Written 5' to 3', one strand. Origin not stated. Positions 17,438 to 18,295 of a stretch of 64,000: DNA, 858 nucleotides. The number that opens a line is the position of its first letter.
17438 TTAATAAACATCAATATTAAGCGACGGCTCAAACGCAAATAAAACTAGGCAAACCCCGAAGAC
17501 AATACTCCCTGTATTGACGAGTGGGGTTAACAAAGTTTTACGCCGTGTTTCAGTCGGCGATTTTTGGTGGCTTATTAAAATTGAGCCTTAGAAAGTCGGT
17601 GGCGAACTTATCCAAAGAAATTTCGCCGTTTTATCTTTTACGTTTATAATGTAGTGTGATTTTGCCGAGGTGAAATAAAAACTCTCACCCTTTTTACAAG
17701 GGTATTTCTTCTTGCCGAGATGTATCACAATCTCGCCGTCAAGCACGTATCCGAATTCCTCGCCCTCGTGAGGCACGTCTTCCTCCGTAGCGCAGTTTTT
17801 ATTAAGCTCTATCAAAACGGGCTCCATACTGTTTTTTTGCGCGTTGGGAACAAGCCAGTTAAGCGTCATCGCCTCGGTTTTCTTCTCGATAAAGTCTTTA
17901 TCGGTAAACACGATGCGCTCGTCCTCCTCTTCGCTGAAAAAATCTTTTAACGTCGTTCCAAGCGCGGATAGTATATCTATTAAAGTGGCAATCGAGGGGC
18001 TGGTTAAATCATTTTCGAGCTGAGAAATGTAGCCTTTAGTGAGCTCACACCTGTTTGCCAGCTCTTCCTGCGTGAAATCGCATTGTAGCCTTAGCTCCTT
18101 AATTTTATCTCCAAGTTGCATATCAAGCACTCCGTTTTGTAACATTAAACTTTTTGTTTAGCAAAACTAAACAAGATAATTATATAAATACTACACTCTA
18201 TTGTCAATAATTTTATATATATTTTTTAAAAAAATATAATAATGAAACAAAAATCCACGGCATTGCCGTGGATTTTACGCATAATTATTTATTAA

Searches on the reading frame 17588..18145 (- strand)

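Call 94: search_protein_families(library=pfam, max_evalue=0.001, proteins=[window:17588-18145:-])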
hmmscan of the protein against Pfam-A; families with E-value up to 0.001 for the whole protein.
window:17588-18145:- (185 aa): 7 families
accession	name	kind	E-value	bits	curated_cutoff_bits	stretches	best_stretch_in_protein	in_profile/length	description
PF07883.17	Cupin_2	-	1.8e-16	60.1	27.2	1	112-179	3-69/70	Cupin domain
PF01381.28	HTH_3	-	1.7e-14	54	23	1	15-68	1-54/55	Helix-turn-helix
PF13560.12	HTH_31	-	6.1e-10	39.7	27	1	10-65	1-57/64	Helix-turn-helix domain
PF12844.13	HTH_19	-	5.9e-08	32.9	30.2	1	12-71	1-60/64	Helix-turn-helix domain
PF13744.12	HTH_37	-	2.8e-05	24.3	27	1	10-66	18-75/80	Helix-turn-helix domain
PF13443.12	HTH_26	-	6.7e-05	23.5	22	1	14-71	1-59/63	Cro/C1-type HTH DNA-binding domain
PF02311.25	AraC_binding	-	0.00031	20.9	21.1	1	126-183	21-78/135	AraC-like ligand binding domain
